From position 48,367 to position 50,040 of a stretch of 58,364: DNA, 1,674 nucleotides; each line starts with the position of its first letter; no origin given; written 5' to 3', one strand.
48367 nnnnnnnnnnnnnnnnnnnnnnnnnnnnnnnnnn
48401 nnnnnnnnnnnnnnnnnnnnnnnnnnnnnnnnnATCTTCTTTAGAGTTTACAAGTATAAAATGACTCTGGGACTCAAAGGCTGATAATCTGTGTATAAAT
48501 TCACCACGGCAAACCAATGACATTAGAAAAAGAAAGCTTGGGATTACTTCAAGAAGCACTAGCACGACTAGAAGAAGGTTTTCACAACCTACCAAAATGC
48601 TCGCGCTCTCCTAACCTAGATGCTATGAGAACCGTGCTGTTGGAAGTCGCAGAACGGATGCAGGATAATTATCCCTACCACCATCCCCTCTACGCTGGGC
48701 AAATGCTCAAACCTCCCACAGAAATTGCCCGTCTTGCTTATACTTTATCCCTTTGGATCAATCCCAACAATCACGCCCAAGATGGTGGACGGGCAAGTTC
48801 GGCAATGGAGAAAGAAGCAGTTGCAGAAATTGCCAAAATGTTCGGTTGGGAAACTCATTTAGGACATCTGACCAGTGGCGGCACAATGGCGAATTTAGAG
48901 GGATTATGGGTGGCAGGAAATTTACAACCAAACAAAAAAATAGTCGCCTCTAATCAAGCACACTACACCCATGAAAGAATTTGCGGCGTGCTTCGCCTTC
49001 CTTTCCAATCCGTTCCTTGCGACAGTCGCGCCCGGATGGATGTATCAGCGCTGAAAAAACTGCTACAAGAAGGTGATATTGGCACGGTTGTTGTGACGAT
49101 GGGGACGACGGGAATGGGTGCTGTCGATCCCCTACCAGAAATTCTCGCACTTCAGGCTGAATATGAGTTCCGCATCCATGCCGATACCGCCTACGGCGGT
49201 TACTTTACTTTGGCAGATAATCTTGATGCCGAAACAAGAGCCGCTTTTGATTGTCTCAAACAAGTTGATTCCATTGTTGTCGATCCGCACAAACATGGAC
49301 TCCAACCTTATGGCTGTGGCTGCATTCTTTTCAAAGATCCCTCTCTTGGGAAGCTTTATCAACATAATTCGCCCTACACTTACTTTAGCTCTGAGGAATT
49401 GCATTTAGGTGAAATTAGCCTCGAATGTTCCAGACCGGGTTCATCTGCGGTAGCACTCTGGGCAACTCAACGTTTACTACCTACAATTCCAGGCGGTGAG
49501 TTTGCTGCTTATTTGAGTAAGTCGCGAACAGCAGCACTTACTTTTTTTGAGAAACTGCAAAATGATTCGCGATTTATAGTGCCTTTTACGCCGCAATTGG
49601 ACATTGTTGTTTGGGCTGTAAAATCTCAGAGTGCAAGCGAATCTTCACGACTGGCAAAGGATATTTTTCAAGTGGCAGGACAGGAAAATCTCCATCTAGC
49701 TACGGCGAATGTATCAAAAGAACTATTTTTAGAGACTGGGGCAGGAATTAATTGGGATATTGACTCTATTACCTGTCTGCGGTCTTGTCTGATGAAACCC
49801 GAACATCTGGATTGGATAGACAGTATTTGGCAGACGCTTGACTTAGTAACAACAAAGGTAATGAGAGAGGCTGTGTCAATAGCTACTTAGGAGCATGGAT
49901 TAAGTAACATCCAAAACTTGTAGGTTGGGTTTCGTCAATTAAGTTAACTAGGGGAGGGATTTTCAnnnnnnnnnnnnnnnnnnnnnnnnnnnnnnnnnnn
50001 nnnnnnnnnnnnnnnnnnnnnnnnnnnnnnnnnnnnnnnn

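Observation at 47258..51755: Compact candidate biosynthetic cluster: unknown protein, PLP decarboxylase, class I terpene synthase, GNAT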

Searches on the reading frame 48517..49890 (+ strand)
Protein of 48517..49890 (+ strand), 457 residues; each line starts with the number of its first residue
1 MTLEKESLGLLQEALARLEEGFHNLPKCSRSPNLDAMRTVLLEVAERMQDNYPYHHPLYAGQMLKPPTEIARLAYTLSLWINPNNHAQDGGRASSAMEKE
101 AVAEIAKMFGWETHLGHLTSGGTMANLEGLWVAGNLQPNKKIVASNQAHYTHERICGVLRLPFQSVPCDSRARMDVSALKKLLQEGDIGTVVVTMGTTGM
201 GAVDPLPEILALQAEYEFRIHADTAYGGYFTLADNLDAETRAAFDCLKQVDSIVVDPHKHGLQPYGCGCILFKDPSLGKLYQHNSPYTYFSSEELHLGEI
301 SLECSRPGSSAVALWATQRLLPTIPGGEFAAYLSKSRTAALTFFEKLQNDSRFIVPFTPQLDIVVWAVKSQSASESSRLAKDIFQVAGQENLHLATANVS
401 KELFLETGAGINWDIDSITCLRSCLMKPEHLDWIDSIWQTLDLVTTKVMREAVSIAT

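Call 3: search_protein_families(library=pfam, proteins=[window:48517-49890:+], max_evalue=0.01)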
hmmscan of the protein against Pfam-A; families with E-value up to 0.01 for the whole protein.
window:48517-49890:+ (457 aa): 4 families
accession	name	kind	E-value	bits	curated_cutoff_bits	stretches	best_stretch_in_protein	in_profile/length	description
PF00282.25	Pyridoxal_deC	-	4.8e-28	98.4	27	1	140-368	146-374/375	Pyridoxal-dependent decarboxylase conserved domain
PF00155.27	Aminotran_1_2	-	5.4e-08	32.9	19.7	1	99-231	45-193/361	Aminotransferase class I and II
PF01212.27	Beta_elim_lyase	-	5.1e-07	29.7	27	1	100-282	36-215/288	Beta-eliminating lyase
PF00266.25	Aminotran_5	-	0.0012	18.3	21.5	1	90-225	38-177/371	Aminotransferase class-V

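Call 4: search_protein_families(library=ncbifam, proteins=[window:48517-49890:+], max_evalue=0.01)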
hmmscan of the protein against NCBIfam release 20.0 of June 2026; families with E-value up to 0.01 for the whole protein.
window:48517-49890:+ (457 aa): 11 families
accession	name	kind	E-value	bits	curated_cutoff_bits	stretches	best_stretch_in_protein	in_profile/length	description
TIGR03812.1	tyr_de_CO2_Arch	equivalog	2.6e-41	141.7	299.4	1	39-385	4-342/375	tyrosine decarboxylase MfnA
TIGR03811.1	tyr_de_CO2_Ent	equivalog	3.5e-34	118.2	905.3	3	34-137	59-164/608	tyrosine decarboxylase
TIGR03799.1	NOD_PanD_pyr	equivalog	6.5e-27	94.1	606.1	1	141-384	211-453/522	pyridoxal-dependent aspartate 1-decarboxylase PanP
NF002748.0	PRK02769.1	equivalog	1.2e-23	83.5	305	1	94-318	63-284/382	histidine decarboxylase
NF052646.1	DABADecarRhbB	equivalog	2.8e-22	79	900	1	104-275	145-325/491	L-2,4-diaminobutyrate decarboxylase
TIGR01788.1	Glu-decarb-GAD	equivalog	7.7e-13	47.9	380.4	1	137-370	136-366/431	glutamate decarboxylase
TIGR03402.1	FeS_nifS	equivalog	5.1e-06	25.5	530.75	1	74-224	21-173/379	cysteine desulfurase NifS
NF002806.0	PRK02948.1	subfamily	0.00063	18.8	304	1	89-225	36-176/381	IscS subfamily cysteine desulfurase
TIGR03301.1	PhnW-AepZ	equivalog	0.0014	18.1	360.8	1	136-225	71-163/355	2-aminoethylphosphonate aminotransferase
TIGR02326.1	transamin_PhnW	equivalog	0.0052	15.9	400.8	1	139-235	79-179/363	2-aminoethylphosphonate--pyruvate transaminase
TIGR04343.1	egtE_PLP_lyase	equivalog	0.0072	15.2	400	0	102-223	60-179/370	ergothioneine biosynthesis PLP-dependent enzyme EgtE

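Call 7: search_solved_structures(query=window:48517-49890:+, max_evalue=0.001)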
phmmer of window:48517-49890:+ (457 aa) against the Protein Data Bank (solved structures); distinct sequences matched with E-value up to 0.001: 52.
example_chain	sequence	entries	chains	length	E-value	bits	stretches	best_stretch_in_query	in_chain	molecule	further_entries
5hsi_A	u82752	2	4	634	1e-32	117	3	34-137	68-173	Putative decarboxylase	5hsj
6ebn_A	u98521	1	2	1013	6.4e-31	111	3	236-360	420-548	non canonical aromatic amino acid decarboxylase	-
7cwx_A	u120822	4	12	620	8.5e-30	107.3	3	32-137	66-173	Decarboxylase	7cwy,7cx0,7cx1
7cwz_A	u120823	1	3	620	6.5e-29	104.4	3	32-137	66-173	Decarboxylase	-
8zpi_A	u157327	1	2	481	1.7e-21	79.9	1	40-307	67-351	Diaminobutyrate-2-oxoglutarate transaminase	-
4rit_B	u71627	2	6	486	1.6e-20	76.8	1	30-318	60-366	Pyridoxal-dependent decarboxylase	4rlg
4riz_A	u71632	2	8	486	2e-19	73.2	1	30-318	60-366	Pyridoxal-dependent decarboxylase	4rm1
4rj0_B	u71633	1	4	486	2.7e-19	72.7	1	30-318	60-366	Pyridoxal-dependent decarboxylase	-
3f9t_A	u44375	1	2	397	6.3e-19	71.5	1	92-293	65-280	L-tyrosine decarboxylase MfnA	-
6m4y_A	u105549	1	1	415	7e-19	71.4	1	92-293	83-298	L-tyrosine/L-aspartate decarboxylase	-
6jy1_A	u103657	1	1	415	7e-19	71.4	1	92-293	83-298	L-tyrosine/L-aspartate decarboxylase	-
4obu_E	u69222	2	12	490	4.2e-18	68.8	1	43-322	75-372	Pyridoxal-dependent decarboxylase domain protein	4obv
6ldr_A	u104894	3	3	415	4.8e-18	68.6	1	92-293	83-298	L-tyrosine/L-aspartate decarboxylase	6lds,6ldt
5o5c_A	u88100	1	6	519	3.3e-16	62.6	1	47-321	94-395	Putative decarboxylase involved in desferrioxamine biosynthesis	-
8ayf_A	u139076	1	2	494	3.7e-15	59.1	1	67-365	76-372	Sphingosine-1-phosphate lyase 1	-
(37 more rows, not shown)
